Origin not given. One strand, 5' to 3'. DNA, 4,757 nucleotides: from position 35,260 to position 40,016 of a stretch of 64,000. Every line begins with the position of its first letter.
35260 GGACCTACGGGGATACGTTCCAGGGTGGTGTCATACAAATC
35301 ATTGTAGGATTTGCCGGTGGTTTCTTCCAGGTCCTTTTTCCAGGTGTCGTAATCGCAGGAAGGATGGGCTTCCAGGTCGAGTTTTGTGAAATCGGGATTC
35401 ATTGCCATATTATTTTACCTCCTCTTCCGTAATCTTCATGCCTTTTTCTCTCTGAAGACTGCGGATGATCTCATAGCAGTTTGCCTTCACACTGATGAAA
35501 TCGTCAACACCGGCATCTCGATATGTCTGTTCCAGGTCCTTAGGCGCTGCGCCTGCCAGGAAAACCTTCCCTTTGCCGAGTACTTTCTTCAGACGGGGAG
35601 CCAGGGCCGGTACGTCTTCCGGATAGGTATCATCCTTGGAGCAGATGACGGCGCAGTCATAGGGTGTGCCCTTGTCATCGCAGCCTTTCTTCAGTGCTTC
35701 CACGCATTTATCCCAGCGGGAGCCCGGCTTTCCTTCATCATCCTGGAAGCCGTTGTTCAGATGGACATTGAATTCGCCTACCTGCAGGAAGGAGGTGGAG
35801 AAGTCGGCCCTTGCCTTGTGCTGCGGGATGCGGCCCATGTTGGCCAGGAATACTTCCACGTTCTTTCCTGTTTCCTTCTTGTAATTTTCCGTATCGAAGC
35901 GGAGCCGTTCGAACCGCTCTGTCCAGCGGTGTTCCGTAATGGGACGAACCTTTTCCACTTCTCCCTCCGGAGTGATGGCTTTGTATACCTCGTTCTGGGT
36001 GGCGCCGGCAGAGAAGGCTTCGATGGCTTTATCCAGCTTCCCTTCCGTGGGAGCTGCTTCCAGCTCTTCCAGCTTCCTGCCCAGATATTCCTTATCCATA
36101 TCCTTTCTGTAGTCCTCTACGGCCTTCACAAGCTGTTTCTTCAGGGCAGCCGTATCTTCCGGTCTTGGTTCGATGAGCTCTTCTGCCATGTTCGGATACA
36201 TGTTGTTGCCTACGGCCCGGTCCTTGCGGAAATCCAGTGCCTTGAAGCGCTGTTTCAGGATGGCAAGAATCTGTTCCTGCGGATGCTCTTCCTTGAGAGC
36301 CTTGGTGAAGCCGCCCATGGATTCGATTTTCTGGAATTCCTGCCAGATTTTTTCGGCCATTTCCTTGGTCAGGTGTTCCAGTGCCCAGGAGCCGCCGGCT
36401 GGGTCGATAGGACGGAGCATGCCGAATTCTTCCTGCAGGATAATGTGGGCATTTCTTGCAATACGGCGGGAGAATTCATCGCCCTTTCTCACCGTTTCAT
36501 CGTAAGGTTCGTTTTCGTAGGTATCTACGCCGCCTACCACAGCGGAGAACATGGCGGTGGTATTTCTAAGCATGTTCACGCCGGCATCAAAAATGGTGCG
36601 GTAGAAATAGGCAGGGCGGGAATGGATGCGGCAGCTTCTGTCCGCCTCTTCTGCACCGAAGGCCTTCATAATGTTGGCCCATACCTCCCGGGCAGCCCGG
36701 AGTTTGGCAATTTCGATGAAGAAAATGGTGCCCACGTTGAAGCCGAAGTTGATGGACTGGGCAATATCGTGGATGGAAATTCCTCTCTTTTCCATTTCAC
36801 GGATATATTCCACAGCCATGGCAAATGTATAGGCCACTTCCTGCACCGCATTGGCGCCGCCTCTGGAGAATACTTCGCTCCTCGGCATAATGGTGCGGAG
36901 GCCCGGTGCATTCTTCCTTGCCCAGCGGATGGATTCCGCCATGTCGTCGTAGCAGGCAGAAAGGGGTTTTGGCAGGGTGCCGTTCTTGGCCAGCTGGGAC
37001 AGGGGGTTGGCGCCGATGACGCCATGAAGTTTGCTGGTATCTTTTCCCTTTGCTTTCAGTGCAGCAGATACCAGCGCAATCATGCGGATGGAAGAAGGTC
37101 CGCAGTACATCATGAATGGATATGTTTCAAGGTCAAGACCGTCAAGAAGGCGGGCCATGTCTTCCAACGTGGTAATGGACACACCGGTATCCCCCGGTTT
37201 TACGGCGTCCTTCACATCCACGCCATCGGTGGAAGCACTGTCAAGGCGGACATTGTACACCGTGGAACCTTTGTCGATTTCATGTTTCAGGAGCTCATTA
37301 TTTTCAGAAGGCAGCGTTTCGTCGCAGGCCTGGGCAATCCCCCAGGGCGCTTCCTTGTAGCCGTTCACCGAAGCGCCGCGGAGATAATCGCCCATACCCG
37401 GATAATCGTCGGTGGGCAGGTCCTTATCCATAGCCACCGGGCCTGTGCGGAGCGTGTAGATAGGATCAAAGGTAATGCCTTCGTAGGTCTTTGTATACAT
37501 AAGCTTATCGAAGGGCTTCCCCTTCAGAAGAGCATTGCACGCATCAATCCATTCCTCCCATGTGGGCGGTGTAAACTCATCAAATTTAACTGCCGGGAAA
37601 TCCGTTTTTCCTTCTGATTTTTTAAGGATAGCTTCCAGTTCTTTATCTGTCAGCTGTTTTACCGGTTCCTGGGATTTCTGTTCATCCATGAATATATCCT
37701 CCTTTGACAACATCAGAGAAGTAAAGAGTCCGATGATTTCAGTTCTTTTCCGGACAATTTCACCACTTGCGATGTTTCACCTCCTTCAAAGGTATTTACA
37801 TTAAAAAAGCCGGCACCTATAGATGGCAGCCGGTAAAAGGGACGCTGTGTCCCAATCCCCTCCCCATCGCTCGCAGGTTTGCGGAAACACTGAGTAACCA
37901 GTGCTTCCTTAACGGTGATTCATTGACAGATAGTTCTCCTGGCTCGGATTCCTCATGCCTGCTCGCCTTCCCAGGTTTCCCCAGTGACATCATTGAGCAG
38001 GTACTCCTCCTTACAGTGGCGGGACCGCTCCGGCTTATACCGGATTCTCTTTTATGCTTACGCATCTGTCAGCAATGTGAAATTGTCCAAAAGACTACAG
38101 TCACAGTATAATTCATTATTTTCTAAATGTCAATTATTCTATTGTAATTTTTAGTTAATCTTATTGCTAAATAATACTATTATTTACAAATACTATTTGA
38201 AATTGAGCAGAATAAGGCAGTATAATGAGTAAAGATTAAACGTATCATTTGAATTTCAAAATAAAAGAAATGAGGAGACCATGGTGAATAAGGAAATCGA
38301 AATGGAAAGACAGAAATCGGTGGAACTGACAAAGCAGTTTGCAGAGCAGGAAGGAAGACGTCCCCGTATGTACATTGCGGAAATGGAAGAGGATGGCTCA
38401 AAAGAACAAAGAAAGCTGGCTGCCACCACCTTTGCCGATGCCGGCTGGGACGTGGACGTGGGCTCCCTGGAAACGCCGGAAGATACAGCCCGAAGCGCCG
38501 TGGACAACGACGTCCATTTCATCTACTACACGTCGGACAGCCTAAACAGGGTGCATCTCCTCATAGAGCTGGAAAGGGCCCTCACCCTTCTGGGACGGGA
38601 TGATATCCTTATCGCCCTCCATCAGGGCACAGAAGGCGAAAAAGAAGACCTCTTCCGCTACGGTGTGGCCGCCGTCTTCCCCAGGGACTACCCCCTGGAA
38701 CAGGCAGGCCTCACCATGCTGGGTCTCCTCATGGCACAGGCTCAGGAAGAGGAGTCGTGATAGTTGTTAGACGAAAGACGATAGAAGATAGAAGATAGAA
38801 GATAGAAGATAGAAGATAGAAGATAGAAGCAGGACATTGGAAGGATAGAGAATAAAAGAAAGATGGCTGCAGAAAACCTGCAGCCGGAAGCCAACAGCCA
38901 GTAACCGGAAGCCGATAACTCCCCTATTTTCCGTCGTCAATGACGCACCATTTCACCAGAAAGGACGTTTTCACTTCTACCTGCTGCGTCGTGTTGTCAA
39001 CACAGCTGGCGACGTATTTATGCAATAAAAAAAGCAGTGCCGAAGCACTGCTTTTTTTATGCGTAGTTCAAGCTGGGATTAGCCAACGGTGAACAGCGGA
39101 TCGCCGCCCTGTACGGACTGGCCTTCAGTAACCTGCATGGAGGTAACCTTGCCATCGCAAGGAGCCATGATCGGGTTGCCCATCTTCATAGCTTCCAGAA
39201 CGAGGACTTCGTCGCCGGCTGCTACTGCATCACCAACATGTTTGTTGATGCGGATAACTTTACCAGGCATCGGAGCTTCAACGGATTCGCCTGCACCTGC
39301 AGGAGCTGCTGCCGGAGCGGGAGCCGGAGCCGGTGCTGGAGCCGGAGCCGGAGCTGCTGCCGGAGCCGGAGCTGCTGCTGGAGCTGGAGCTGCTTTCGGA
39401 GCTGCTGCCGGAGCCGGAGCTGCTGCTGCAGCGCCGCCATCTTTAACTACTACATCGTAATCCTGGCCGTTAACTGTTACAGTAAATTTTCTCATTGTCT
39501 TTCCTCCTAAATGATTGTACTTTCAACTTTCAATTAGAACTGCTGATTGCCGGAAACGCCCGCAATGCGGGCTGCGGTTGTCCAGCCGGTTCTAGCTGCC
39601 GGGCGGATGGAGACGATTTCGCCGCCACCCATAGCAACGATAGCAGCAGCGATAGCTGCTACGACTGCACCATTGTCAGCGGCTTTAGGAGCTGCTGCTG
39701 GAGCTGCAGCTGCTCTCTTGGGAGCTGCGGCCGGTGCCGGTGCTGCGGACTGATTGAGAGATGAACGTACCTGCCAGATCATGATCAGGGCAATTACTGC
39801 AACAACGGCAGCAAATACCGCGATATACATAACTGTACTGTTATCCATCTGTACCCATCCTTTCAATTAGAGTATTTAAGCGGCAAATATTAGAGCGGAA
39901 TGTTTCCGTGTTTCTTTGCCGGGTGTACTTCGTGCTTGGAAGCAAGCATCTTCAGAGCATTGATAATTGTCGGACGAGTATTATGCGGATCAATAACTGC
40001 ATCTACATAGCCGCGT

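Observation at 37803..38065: Cobalamin-riboswitch-like leader upstream of a B12-dependent methylmalonyl-CoA mutase operon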

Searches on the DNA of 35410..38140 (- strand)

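Call 16: search_rna_families(sources=[L002, L004, L005, L006, L051, L052, L016, L022, L023, L024, L033, L042, L041, L045], threshold=gathering)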
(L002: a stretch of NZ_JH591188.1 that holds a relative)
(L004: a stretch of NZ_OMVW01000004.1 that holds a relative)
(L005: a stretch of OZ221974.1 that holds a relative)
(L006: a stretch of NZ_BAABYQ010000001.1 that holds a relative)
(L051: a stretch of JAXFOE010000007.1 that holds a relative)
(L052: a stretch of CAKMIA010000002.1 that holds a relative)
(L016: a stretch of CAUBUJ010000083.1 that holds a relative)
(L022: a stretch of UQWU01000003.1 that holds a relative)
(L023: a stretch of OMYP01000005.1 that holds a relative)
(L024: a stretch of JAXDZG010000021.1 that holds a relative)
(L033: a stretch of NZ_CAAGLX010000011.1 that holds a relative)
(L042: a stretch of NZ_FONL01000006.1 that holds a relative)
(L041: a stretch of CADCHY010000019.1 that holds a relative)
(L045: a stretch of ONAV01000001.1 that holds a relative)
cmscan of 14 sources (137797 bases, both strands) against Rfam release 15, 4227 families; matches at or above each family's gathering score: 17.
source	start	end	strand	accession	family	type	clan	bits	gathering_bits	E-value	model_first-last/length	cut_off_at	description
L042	3414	3595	+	RF00174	Cobalamin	Cis-reg; riboswitch;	CL00101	109.7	31.5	3e-26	1-189/189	no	Cobalamin riboswitch aptamer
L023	3287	3467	+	RF00174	Cobalamin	Cis-reg; riboswitch;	CL00101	109.3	31.5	3.8e-26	1-189/189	no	Cobalamin riboswitch aptamer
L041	3414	3595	+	RF00174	Cobalamin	Cis-reg; riboswitch;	CL00101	108.8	31.5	5.5e-26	1-189/189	no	Cobalamin riboswitch aptamer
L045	3248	3429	+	RF00174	Cobalamin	Cis-reg; riboswitch;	CL00101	106.1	31.5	3.3e-25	1-189/189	no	Cobalamin riboswitch aptamer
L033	2762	2936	+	RF00174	Cobalamin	Cis-reg; riboswitch;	CL00101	105.4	31.5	5.1e-25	1-189/189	no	Cobalamin riboswitch aptamer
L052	2930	3104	+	RF00174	Cobalamin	Cis-reg; riboswitch;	CL00101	103.3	31.5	2e-24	1-189/189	no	Cobalamin riboswitch aptamer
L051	3668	3842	+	RF00174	Cobalamin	Cis-reg; riboswitch;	CL00101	101.2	31.5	8.2e-24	1-189/189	no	Cobalamin riboswitch aptamer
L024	2768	2939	+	RF00174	Cobalamin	Cis-reg; riboswitch;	CL00101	95.7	31.5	3.1e-22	1-189/189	no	Cobalamin riboswitch aptamer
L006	3490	3663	+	RF00174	Cobalamin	Cis-reg; riboswitch;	CL00101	95.2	31.5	4.2e-22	1-189/189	no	Cobalamin riboswitch aptamer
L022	2773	2943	+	RF00174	Cobalamin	Cis-reg; riboswitch;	CL00101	95.2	31.5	4.1e-22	1-189/189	no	Cobalamin riboswitch aptamer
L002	3597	3769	+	RF00174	Cobalamin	Cis-reg; riboswitch;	CL00101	94.7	31.5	5.9e-22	1-189/189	no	Cobalamin riboswitch aptamer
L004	3670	3839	+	RF00174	Cobalamin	Cis-reg; riboswitch;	CL00101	92.6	31.5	2.3e-21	1-189/189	no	Cobalamin riboswitch aptamer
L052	3586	3756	+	RF00174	Cobalamin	Cis-reg; riboswitch;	CL00101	90.3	31.5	1.1e-20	1-189/189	no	Cobalamin riboswitch aptamer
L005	3581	3748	+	RF00174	Cobalamin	Cis-reg; riboswitch;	CL00101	87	31.5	9.5e-20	1-189/189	no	Cobalamin riboswitch aptamer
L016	44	241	+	RF00174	Cobalamin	Cis-reg; riboswitch;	CL00101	85.3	31.5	3e-19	1-189/189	no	Cobalamin riboswitch aptamer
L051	267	347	-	RF00005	tRNA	Gene; tRNA;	CL00001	56.4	29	3.8e-09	1-71/71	no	tRNA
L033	9948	10080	+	RF01482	AdoCbl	Cis-reg; riboswitch;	CL00101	50.8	50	4.9e-06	1-149/149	no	AdoCbl (Cobalamin/B12) riboswitch aptamer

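Call 33: search_rna_families(sources=[L001, L003, L007, L008, L009, L010, L011, L012, L013, L014, L015, L017, L018, L019, L020, L021], threshold=gathering)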
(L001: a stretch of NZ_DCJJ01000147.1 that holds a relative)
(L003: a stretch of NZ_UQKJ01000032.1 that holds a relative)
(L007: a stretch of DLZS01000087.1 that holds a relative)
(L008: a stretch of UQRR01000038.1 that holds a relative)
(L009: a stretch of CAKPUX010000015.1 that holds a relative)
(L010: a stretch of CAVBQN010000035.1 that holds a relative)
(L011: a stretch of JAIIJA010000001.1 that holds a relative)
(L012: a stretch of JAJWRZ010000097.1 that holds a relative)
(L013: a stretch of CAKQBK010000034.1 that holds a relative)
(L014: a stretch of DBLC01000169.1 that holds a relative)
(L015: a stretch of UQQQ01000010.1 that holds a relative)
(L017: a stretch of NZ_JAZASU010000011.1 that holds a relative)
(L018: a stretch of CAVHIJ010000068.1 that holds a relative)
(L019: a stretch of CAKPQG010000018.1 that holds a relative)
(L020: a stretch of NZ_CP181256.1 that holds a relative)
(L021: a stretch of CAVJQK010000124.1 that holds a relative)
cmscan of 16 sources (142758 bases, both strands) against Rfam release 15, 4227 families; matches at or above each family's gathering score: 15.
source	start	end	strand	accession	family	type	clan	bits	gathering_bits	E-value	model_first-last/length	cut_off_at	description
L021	221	392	+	RF00174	Cobalamin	Cis-reg; riboswitch;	CL00101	104.3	31.5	1.1e-24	1-189/189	no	Cobalamin riboswitch aptamer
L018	535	708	+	RF00174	Cobalamin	Cis-reg; riboswitch;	CL00101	101.9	31.5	5.4e-24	1-189/189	no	Cobalamin riboswitch aptamer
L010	3489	3662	+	RF00174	Cobalamin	Cis-reg; riboswitch;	CL00101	97.4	31.5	1e-22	1-189/189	no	Cobalamin riboswitch aptamer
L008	3489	3662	+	RF00174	Cobalamin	Cis-reg; riboswitch;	CL00101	96.4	31.5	2e-22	1-189/189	no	Cobalamin riboswitch aptamer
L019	3488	3661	+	RF00174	Cobalamin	Cis-reg; riboswitch;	CL00101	96.4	31.5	2e-22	1-189/189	no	Cobalamin riboswitch aptamer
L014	3649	3819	+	RF00174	Cobalamin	Cis-reg; riboswitch;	CL00101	96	31.5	2.6e-22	1-189/189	no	Cobalamin riboswitch aptamer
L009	3490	3663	+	RF00174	Cobalamin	Cis-reg; riboswitch;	CL00101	95.8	31.5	2.9e-22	1-189/189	no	Cobalamin riboswitch aptamer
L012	25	198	+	RF00174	Cobalamin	Cis-reg; riboswitch;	CL00101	95.8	31.5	2.9e-22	1-189/189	no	Cobalamin riboswitch aptamer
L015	3490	3663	+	RF00174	Cobalamin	Cis-reg; riboswitch;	CL00101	95.8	31.5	2.9e-22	1-189/189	no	Cobalamin riboswitch aptamer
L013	1358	1528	+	RF00174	Cobalamin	Cis-reg; riboswitch;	CL00101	95.6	31.5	3.4e-22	1-189/189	no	Cobalamin riboswitch aptamer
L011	3490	3663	+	RF00174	Cobalamin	Cis-reg; riboswitch;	CL00101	95.3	31.5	4e-22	1-189/189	no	Cobalamin riboswitch aptamer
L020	3536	3708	+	RF00174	Cobalamin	Cis-reg; riboswitch;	CL00101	95.1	31.5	4.7e-22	1-189/189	no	Cobalamin riboswitch aptamer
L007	3490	3663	+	RF00174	Cobalamin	Cis-reg; riboswitch;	CL00101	94.5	31.5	7.1e-22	1-189/189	no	Cobalamin riboswitch aptamer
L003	3667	3839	+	RF00174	Cobalamin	Cis-reg; riboswitch;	CL00101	93.8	31.5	1.1e-21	1-189/189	no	Cobalamin riboswitch aptamer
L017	3666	3836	+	RF00174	Cobalamin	Cis-reg; riboswitch;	CL00101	93.7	31.5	1.2e-21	1-189/189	no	Cobalamin riboswitch aptamer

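Call 34: search_rna_families(sources=[L025, L026, L027, L028, L029, L030, L031, L032, L034, L035, L036, L037, L038, L039, L040, L043], threshold=gathering)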
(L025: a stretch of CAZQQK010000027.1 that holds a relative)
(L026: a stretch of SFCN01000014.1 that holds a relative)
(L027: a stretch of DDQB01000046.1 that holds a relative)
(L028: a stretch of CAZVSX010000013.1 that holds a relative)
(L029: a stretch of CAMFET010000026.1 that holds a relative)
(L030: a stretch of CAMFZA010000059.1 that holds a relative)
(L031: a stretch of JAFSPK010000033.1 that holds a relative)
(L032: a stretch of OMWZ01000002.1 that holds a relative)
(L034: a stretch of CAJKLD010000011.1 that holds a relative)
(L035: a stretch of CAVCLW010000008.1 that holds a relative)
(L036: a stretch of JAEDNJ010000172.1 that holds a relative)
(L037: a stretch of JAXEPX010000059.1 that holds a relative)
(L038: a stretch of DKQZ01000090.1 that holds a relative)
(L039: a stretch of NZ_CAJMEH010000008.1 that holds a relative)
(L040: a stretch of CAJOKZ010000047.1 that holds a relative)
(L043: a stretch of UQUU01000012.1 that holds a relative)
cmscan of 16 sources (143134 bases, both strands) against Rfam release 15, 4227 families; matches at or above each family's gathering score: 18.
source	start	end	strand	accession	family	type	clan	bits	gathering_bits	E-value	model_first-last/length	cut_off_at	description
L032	3430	3603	+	RF00174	Cobalamin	Cis-reg; riboswitch;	CL00101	111.4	31.5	1e-26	1-189/189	no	Cobalamin riboswitch aptamer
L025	2767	2941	+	RF00174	Cobalamin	Cis-reg; riboswitch;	CL00101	108.6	31.5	6.3e-26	1-189/189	no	Cobalamin riboswitch aptamer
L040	1158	1338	+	RF00174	Cobalamin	Cis-reg; riboswitch;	CL00101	108.1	31.5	9.1e-26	1-189/189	no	Cobalamin riboswitch aptamer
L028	2767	2941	+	RF00174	Cobalamin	Cis-reg; riboswitch;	CL00101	107.6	31.5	1.2e-25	1-189/189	no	Cobalamin riboswitch aptamer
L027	778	957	+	RF00174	Cobalamin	Cis-reg; riboswitch;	CL00101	106.4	31.5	2.6e-25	1-189/189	no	Cobalamin riboswitch aptamer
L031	3272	3453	+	RF00174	Cobalamin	Cis-reg; riboswitch;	CL00101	106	31.5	3.6e-25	1-189/189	no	Cobalamin riboswitch aptamer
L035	2761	2935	+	RF00174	Cobalamin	Cis-reg; riboswitch;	CL00101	105.4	31.5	5.3e-25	1-189/189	no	Cobalamin riboswitch aptamer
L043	3267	3445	+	RF00174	Cobalamin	Cis-reg; riboswitch;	CL00101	104.3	31.5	1.1e-24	1-189/189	no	Cobalamin riboswitch aptamer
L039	2702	2875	+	RF00174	Cobalamin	Cis-reg; riboswitch;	CL00101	104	31.5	1.3e-24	1-189/189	no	Cobalamin riboswitch aptamer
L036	19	190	+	RF00174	Cobalamin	Cis-reg; riboswitch;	CL00101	103.1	31.5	2.5e-24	1-189/189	no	Cobalamin riboswitch aptamer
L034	2909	3084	+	RF00174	Cobalamin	Cis-reg; riboswitch;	CL00101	102.2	31.5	4.4e-24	1-189/189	no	Cobalamin riboswitch aptamer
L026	2786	2958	+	RF00174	Cobalamin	Cis-reg; riboswitch;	CL00101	100.5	31.5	1.4e-23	1-189/189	no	Cobalamin riboswitch aptamer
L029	1114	1286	+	RF00174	Cobalamin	Cis-reg; riboswitch;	CL00101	100.2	31.5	1.6e-23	1-189/189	no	Cobalamin riboswitch aptamer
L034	9951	10123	+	RF00174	Cobalamin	Cis-reg; riboswitch;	CL00101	98.3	31.5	5.6e-23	1-189/189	no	Cobalamin riboswitch aptamer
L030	2784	2956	+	RF00174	Cobalamin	Cis-reg; riboswitch;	CL00101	97.9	31.5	7.6e-23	1-189/189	no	Cobalamin riboswitch aptamer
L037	2673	2844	+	RF00174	Cobalamin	Cis-reg; riboswitch;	CL00101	97.1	31.5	1.2e-22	1-189/189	no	Cobalamin riboswitch aptamer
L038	3666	3836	+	RF00174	Cobalamin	Cis-reg; riboswitch;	CL00101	93.7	31.5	1.2e-21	1-189/189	no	Cobalamin riboswitch aptamer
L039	9776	9909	+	RF01482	AdoCbl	Cis-reg; riboswitch;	CL00101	51.9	50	2.8e-06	1-149/149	no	AdoCbl (Cobalamin/B12) riboswitch aptamer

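Call 35: search_rna_families(sources=[L044, L046, L047, L048, L049, L050, L053, L054, L055, L056, L057], threshold=gathering)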
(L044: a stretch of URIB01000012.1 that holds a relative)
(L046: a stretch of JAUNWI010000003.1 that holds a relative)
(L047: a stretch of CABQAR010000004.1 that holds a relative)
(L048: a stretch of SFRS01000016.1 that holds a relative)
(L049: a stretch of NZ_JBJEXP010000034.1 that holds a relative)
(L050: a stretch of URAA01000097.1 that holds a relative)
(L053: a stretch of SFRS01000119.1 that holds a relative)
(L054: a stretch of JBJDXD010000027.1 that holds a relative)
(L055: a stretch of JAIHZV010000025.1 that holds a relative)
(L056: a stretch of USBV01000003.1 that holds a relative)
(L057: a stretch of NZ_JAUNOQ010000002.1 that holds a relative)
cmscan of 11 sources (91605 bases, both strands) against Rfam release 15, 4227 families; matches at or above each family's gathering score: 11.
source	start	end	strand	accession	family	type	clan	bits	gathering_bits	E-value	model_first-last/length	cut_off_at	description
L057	2766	2939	+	RF00174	Cobalamin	Cis-reg; riboswitch;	CL00101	100.7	31.5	7.4e-24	1-189/189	no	Cobalamin riboswitch aptamer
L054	2784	2956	+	RF00174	Cobalamin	Cis-reg; riboswitch;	CL00101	100.2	31.5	1e-23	1-189/189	no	Cobalamin riboswitch aptamer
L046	2784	2956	+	RF00174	Cobalamin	Cis-reg; riboswitch;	CL00101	97.3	31.5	7e-23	1-189/189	no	Cobalamin riboswitch aptamer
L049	3670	3841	+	RF00174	Cobalamin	Cis-reg; riboswitch;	CL00101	94.2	31.5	5.4e-22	1-189/189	no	Cobalamin riboswitch aptamer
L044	3584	3751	+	RF00174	Cobalamin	Cis-reg; riboswitch;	CL00101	83.9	31.5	4.9e-19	1-189/189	no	Cobalamin riboswitch aptamer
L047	3568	3734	+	RF00174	Cobalamin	Cis-reg; riboswitch;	CL00101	81.5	31.5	2.3e-18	1-189/189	no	Cobalamin riboswitch aptamer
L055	6390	6486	-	RF02683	NiCo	Cis-reg; riboswitch;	CL00122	67.4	37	3e-13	1-96/96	no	NiCo (Nickel/Cobalt) riboswitch aptamer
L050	5518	5621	+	RF00174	Cobalamin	Cis-reg; riboswitch;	CL00101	51.7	31.5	7.9e-10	1-111/189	3'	Cobalamin riboswitch aptamer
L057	9782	9915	+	RF01482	AdoCbl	Cis-reg; riboswitch;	CL00101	51.7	50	2e-06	1-149/149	no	AdoCbl (Cobalamin/B12) riboswitch aptamer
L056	5648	5781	+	RF00174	Cobalamin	Cis-reg; riboswitch;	CL00101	47.2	31.5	1.5e-08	1-189/189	no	Cobalamin riboswitch aptamer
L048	73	191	+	RF00174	Cobalamin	Cis-reg; riboswitch;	CL00101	46.1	31.5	3.1e-08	49-166/189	no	Cobalamin riboswitch aptamer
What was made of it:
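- On Cobalamin riboswitch (Rfam RF00174, AdoCbl-type with P6 extension): The arrangement is conserved in 52 of 52 informative loci (calls 16, 33-35).
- All 52 related loci with enough upstream DNA have RF00174 upstream of mutA on the same strand (calls 16, 33, 34, 35). The arrangement of riboswitch, terminator and mutA is conserved over three genera (calls 16, 33-35).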

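Call 63: search_rna_families(source=window, start=37650, end=38140, threshold=evalue, max_evalue=1)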
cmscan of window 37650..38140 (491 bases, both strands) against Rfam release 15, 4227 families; matches with E-value up to 1: 3.
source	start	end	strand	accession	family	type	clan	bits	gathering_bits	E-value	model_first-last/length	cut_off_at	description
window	37912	38084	-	RF00174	Cobalamin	Cis-reg; riboswitch;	CL00101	91.8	31.5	1.4e-23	1-189/189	no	Cobalamin riboswitch aptamer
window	37916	37991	-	RF02213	ZFAT-AS1_3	Gene; lncRNA;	-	16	70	0.38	1-80/80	no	ZFAT antisense RNA 1 conserved region 3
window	37883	37908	-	RF00018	CsrB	Gene; sRNA;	CL00106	13.5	71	0.13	321-346/356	no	CsrB/RsmB RNA family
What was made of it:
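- Tried and rejected: (9) A sub-threshold Rfam scan of the leader found no second known family (call 63).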

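Call 64: search_rna_families(source=L042, start=3590, end=4010, threshold=evalue, max_evalue=1)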
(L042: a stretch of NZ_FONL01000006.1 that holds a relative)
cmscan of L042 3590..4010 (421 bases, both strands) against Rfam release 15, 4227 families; matches with E-value up to 1: 0.
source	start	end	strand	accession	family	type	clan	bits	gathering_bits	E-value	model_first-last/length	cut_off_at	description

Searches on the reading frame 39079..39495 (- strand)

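Call 6: search_protein_families(library=pfam, proteins=[window:39079-39495:-])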
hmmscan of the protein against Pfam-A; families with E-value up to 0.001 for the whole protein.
window:39079-39495:- (138 aa): 5 families
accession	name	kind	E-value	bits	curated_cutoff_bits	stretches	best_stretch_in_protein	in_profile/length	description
PF00364.28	Biotin_lipoyl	-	1.1e-18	67.3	22.1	1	71-136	2-72/73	Biotin-requiring enzyme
PF13533.13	Biotin_lipoyl_2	-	3.6e-09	36.6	29.8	1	108-137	2-31/32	Biotin-lipoyl like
PF13437.12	HlyD_3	-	6.3e-09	37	22.2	1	109-137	2-30/106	HlyD family secretion protein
PF16576.10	HlyD_D23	-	3.1e-05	23.8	30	0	108-137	110-139/214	Barrel-sandwich domain of CusB or HlyD membrane-fusion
PF01551.29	Peptidase_M23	-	0.00059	20.4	28.7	0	68-134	12-69/96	Peptidase family M23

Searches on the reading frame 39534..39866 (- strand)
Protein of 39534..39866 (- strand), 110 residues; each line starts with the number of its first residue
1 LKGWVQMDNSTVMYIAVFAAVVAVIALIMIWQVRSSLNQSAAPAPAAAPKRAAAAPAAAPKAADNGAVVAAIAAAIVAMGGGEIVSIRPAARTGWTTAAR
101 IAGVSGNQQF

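Call 6: search_protein_families(library=pfam, proteins=[window:39534-39866:-])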
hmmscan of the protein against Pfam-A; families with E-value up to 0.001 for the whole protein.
window:39534-39866:- (110 aa): 1 family
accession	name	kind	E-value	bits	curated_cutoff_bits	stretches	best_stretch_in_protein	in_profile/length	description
PF04277.18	OAD_gamma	-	3.4e-05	24.9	27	1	15-78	9-74/76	Oxaloacetate decarboxylase, gamma chain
